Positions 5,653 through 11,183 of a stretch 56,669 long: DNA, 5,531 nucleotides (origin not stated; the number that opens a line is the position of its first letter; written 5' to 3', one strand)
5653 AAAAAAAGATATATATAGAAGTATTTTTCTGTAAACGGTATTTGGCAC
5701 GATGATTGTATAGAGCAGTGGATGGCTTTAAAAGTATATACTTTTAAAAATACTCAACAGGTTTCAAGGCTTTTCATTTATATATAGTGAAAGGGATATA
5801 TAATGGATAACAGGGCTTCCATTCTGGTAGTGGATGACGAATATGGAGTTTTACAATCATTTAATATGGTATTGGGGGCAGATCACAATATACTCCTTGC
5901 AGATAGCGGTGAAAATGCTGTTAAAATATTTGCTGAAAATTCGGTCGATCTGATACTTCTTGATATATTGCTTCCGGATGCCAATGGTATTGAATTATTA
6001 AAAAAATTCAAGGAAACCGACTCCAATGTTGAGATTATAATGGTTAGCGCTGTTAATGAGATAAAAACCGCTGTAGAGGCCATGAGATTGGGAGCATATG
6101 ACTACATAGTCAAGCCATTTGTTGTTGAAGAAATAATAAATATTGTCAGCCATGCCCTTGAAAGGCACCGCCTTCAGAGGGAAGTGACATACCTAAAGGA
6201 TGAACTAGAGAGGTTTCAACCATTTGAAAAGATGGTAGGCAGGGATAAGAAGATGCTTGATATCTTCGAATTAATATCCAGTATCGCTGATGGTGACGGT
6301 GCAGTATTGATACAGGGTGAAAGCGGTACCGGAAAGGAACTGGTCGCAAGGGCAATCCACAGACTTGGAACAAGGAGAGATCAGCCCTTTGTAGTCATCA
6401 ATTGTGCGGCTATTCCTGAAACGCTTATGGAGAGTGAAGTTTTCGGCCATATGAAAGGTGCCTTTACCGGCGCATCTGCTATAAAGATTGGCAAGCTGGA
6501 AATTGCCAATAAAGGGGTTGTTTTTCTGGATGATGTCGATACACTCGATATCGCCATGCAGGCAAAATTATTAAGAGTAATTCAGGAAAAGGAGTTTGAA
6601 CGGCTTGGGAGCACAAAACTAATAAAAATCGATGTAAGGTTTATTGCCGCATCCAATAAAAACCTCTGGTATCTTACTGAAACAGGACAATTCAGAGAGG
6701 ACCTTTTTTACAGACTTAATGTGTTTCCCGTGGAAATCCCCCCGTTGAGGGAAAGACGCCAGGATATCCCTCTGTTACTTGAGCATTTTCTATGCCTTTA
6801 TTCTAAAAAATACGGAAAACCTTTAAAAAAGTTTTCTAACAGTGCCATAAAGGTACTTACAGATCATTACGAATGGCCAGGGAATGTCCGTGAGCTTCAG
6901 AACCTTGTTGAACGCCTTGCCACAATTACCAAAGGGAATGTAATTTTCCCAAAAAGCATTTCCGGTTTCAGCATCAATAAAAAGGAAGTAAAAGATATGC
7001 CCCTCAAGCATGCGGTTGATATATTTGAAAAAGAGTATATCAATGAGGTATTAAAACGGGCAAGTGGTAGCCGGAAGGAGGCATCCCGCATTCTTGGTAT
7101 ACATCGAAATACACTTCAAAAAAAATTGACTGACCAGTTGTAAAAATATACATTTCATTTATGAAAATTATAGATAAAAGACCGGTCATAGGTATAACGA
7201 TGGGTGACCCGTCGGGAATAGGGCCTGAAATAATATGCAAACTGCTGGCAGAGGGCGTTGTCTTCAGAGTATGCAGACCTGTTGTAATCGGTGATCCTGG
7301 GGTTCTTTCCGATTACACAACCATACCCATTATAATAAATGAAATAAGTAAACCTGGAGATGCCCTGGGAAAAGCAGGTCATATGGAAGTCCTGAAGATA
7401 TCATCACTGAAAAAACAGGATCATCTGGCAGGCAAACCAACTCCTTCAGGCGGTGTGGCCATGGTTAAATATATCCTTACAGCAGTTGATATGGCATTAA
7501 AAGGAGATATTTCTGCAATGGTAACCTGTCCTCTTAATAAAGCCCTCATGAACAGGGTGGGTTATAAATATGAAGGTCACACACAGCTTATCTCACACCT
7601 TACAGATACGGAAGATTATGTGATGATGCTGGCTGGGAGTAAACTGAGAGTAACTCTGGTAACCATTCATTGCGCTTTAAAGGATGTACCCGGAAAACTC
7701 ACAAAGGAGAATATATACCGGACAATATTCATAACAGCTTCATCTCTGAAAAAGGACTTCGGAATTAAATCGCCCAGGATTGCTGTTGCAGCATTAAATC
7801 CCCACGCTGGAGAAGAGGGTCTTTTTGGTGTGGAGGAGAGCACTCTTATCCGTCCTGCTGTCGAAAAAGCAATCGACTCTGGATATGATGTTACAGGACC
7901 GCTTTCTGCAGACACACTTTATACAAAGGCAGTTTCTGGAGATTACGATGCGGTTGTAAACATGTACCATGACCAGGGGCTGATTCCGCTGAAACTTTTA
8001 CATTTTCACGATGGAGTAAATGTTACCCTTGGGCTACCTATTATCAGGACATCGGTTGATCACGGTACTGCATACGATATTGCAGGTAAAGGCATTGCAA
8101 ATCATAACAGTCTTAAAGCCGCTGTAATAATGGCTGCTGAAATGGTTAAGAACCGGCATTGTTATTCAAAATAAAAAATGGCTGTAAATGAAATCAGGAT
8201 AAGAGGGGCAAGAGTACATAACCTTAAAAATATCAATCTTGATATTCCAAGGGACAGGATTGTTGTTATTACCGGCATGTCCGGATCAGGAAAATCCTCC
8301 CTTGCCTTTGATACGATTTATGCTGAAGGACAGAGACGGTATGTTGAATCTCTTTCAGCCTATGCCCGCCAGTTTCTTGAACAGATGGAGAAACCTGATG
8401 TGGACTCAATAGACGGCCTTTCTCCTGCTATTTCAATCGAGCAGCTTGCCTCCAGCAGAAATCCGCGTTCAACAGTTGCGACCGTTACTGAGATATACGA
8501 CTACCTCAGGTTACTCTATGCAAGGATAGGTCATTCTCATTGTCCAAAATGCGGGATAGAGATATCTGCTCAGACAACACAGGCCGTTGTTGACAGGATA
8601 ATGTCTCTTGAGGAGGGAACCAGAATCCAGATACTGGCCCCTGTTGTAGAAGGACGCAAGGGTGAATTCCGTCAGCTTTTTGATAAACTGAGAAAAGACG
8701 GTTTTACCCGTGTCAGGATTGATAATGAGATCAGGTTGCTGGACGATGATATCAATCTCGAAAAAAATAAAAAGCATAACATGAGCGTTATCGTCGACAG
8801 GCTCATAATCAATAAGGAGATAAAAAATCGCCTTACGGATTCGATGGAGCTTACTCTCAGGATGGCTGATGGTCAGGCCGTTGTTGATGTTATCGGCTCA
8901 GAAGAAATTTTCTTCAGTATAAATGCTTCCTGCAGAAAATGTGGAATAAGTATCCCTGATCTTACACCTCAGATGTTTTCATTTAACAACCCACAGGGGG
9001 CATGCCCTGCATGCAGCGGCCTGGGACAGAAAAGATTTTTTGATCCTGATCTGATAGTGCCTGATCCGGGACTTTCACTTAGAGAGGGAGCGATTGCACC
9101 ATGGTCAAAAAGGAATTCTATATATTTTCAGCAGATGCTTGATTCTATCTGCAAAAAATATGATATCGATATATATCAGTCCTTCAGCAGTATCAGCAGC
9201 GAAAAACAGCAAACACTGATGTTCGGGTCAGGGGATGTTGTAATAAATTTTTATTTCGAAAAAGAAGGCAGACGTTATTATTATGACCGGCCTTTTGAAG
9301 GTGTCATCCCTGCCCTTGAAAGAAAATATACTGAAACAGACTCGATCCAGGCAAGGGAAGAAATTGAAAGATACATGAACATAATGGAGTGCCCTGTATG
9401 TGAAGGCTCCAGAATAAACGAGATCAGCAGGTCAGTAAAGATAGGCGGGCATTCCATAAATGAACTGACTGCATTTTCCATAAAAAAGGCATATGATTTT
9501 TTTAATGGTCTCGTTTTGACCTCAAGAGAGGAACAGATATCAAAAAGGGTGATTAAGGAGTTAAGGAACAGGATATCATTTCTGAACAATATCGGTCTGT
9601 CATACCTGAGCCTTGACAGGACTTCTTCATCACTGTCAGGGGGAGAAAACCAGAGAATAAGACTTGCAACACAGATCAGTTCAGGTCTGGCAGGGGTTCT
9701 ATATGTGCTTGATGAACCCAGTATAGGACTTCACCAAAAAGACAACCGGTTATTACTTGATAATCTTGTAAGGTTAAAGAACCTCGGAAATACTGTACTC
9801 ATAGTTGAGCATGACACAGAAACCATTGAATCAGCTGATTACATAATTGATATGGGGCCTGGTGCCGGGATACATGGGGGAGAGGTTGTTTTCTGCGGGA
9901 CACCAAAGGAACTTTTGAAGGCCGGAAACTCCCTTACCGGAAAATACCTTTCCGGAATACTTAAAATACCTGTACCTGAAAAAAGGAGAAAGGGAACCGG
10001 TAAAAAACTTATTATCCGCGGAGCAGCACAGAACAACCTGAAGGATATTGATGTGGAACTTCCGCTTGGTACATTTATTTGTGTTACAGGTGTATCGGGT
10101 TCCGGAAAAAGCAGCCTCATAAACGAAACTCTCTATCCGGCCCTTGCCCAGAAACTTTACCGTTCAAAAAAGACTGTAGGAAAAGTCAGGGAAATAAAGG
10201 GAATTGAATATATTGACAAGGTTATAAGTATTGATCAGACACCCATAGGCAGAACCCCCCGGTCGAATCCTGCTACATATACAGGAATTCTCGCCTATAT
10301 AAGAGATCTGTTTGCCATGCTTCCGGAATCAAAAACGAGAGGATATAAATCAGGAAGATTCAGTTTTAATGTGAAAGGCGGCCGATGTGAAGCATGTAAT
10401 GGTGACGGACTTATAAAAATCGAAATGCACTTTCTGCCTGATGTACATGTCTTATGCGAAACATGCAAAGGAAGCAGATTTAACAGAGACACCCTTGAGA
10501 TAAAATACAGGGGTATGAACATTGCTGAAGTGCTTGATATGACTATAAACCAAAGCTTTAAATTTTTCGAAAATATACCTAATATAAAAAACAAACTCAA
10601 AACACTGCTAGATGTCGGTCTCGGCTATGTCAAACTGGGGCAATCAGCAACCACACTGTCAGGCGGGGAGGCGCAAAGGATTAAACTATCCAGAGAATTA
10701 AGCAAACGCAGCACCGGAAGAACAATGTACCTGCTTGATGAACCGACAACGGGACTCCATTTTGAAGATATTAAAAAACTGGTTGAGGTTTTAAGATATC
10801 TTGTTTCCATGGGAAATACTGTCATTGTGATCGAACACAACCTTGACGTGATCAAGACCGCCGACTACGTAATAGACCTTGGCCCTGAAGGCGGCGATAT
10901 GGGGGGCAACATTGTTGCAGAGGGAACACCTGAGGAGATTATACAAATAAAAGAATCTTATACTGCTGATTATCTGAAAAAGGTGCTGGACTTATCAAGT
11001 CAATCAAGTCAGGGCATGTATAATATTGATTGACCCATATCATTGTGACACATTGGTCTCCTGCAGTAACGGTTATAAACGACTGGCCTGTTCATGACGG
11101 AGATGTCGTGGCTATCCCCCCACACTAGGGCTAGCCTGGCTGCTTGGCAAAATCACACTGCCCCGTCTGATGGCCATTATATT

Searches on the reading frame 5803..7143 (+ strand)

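Call 95: search_protein_families(library=pfam, proteins=[window:5803-7143:+], max_evalue=0.00001)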
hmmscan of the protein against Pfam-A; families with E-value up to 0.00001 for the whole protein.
window:5803-7143:+ (446 aa): 7 families
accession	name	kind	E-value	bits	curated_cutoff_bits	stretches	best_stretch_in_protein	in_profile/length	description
PF00158.32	Sigma54_activat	-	3.7e-66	222.4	20.2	1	144-310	1-167/168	Sigma-54 interaction domain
PF00072.30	Response_reg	-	6.1e-26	91.2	30.2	1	7-115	1-110/111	Response regulator receiver domain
PF25601.1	AAA_lid_14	-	4.2e-23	81.4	27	1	316-387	1-71/87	AAA+ ATPase lid domain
PF14532.12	Sigma54_activ_2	-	6.6e-22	78.7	25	1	145-315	1-138/138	Sigma-54 interaction domain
PF02954.25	HTH_8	-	3.5e-11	43.1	22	1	407-442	4-39/42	Bacterial regulatory protein, Fis family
PF07728.20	AAA_5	-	1.2e-09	38.8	22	1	168-287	2-124/139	AAA domain (dynein-related subfamily)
PF00004.35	AAA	-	7.7e-06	26.8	21.2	0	168-286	1-110/131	ATPase family associated with various cellular activities (AAA)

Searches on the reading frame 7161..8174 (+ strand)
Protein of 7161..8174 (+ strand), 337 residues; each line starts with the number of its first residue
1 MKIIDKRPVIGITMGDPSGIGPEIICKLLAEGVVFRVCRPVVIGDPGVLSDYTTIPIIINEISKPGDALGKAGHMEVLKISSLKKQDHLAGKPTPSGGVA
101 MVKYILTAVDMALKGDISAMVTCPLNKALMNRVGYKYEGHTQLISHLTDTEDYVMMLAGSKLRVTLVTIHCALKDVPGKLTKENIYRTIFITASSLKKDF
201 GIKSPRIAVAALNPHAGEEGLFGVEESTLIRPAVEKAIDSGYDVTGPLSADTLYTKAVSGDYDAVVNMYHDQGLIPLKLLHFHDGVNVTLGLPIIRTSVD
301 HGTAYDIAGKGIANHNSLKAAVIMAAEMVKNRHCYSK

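Call 95: search_protein_families(library=pfam, proteins=[window:7161-8174:+], max_evalue=0.00001)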
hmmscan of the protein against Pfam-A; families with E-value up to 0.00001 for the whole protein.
window:7161-8174:+ (337 aa): 1 family
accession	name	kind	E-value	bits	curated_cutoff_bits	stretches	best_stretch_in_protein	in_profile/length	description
PF04166.17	PdxA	-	5.7e-110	367.7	27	1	37-325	2-286/286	Pyridoxal phosphate biosynthetic protein PdxA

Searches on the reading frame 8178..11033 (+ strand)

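Call 95: search_protein_families(library=pfam, proteins=[window:8178-11033:+], max_evalue=0.00001)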
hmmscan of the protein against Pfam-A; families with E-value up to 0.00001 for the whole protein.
window:8178-11033:+ (951 aa): 8 families
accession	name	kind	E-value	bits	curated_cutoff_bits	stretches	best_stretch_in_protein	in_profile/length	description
PF17760.6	UvrA_inter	-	5.7e-39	132.8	23.3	1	132-237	1-106/109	UvrA interaction domain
PF17755.6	UvrA_DNA-bind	-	1.3e-38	132.1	23.2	1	289-398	1-110/110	UvrA DNA-binding domain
PF00005.33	ABC_tran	-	5.8e-21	76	25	0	807-858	89-137/137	ABC transporter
PF02463.25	SMC_N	-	6.1e-12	45.9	40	0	824-900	134-210/220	RecF/RecN/SMC N terminal domain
PF20703.3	nSTAND1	-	7.3e-09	36.2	27.1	0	632-663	34-65/379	Novel STAND NTPase 1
PF13191.12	AAA_16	-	1.2e-08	36.1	32.6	0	24-90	22-102/167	AAA ATPase domain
PF13555.12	AAA_29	-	9.8e-07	28.9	27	0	21-42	17-38/61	P-loop containing region of AAA domain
PF03193.22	RsgA_GTPase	-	3.6e-06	27.4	30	0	613-659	89-133/174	RsgA GTPase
